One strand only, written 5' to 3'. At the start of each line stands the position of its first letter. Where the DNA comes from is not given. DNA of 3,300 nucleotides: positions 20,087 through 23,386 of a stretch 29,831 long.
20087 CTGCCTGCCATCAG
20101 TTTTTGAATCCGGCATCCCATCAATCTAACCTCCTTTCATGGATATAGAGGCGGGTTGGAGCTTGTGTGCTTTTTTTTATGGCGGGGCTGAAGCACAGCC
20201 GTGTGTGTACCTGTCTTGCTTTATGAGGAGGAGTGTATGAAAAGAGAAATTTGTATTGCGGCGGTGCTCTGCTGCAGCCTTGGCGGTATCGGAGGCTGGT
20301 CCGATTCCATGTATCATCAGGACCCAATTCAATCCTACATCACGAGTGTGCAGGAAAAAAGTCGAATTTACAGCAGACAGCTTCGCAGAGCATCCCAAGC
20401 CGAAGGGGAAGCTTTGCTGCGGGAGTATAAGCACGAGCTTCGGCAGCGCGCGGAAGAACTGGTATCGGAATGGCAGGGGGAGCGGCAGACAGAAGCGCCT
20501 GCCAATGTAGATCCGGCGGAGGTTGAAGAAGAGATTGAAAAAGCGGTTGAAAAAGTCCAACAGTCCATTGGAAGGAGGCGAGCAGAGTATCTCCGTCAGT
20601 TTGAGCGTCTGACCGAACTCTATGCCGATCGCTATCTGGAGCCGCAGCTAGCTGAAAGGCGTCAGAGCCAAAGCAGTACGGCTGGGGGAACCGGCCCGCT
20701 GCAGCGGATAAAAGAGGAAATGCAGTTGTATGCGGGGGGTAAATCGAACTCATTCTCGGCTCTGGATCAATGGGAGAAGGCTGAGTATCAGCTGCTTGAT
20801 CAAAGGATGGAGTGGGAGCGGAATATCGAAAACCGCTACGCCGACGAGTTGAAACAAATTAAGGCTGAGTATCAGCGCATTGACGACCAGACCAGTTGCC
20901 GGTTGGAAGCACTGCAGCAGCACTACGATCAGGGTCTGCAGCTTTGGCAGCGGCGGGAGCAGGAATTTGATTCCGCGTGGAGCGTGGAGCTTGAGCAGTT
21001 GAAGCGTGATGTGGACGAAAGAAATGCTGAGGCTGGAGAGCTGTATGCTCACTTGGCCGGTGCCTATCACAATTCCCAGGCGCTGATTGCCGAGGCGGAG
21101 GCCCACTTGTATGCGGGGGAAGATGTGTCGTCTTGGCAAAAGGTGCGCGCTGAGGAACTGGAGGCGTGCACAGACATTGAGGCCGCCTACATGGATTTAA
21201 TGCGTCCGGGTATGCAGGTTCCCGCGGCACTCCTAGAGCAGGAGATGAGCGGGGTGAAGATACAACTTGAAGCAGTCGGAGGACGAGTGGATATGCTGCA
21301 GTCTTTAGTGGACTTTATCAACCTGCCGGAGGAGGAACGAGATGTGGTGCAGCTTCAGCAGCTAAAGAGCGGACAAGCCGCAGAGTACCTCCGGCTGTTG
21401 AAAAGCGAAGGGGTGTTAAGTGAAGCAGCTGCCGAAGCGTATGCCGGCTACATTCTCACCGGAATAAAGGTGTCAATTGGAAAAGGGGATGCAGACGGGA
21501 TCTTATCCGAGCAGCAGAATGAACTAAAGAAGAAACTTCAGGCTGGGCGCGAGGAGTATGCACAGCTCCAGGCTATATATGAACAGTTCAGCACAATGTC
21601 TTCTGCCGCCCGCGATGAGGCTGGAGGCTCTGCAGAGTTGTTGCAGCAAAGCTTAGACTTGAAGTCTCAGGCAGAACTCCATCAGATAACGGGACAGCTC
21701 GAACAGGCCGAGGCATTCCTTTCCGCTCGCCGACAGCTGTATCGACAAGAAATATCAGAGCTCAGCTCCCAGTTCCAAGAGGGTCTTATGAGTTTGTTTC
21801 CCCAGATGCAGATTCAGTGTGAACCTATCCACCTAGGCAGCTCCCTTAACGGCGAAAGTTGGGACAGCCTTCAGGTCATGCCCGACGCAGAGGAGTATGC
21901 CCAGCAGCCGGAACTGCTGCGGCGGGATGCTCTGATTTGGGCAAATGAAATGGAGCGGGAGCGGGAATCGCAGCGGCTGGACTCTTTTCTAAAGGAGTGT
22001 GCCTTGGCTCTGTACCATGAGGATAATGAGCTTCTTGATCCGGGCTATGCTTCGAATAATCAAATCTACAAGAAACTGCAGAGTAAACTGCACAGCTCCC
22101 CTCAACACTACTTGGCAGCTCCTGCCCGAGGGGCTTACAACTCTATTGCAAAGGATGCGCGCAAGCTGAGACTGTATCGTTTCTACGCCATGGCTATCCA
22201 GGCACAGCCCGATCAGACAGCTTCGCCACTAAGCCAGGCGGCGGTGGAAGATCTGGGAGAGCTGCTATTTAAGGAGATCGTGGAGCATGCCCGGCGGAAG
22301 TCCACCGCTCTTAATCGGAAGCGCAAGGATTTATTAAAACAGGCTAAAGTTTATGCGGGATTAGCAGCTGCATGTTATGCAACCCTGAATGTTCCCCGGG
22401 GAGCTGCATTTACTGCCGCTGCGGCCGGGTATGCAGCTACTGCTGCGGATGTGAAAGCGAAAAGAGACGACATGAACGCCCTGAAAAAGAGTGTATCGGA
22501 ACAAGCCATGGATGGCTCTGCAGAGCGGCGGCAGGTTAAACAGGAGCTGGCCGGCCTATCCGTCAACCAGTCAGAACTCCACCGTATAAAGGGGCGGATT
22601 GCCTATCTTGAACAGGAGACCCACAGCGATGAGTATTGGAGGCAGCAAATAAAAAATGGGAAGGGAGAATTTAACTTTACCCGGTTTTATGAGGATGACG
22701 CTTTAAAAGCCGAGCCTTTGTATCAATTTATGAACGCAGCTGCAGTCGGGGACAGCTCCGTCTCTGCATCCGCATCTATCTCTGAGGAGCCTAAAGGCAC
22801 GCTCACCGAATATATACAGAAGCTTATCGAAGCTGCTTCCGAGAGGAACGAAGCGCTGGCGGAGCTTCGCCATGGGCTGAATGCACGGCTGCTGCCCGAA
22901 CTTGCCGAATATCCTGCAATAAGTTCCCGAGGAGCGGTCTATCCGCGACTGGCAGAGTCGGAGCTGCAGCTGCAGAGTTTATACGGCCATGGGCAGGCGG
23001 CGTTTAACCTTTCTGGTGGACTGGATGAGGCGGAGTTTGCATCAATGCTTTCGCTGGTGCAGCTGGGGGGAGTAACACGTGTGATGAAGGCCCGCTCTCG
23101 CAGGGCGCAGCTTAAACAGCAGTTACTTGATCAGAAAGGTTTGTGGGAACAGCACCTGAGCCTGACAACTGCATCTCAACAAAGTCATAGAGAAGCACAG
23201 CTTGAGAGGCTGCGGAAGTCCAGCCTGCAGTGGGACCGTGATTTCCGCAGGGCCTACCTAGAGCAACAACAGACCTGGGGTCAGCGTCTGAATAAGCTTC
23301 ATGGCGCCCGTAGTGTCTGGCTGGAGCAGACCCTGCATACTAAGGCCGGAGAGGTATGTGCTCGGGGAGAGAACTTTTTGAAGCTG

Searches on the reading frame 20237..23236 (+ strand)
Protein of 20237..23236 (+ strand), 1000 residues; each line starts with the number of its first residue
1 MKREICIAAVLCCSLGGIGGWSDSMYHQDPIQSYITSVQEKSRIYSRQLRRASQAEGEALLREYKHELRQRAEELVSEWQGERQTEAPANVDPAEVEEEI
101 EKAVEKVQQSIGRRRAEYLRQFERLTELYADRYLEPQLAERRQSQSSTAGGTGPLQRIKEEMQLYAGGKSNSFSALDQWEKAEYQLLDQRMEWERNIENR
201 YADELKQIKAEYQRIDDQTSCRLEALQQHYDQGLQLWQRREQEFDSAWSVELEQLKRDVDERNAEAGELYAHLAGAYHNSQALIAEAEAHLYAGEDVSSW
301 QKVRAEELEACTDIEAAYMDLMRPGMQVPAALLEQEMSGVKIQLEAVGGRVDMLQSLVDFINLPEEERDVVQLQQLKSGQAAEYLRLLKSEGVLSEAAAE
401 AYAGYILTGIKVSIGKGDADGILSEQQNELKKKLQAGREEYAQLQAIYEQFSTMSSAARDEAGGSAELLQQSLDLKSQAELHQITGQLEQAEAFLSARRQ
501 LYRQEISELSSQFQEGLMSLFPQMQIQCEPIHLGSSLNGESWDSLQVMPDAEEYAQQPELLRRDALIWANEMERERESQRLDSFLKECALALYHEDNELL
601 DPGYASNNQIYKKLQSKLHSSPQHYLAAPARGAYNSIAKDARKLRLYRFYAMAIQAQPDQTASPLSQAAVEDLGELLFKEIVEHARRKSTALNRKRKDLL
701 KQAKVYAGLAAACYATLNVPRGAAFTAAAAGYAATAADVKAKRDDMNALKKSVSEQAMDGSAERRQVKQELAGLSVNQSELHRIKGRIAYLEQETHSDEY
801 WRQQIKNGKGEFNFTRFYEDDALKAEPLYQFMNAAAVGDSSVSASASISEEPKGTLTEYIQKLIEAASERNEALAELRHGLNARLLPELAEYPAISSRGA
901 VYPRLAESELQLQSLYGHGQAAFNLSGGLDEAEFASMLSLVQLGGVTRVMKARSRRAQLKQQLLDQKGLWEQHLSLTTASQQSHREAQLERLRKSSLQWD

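Call 76: search_protein_families(library=pfam, max_evalue=1, proteins=[window:20237-23236:+])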
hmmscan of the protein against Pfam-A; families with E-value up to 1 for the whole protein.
window:20237-23236:+ (1000 aa): 2 families
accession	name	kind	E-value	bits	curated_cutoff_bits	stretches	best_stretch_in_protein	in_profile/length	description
PF19141.5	DUF5824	-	0.067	13.8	25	1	169-239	24-87/127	Family of unknown function (DUF5824)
PF04011.17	LemA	-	0.17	12.2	26.2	1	435-516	38-118/149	LemA family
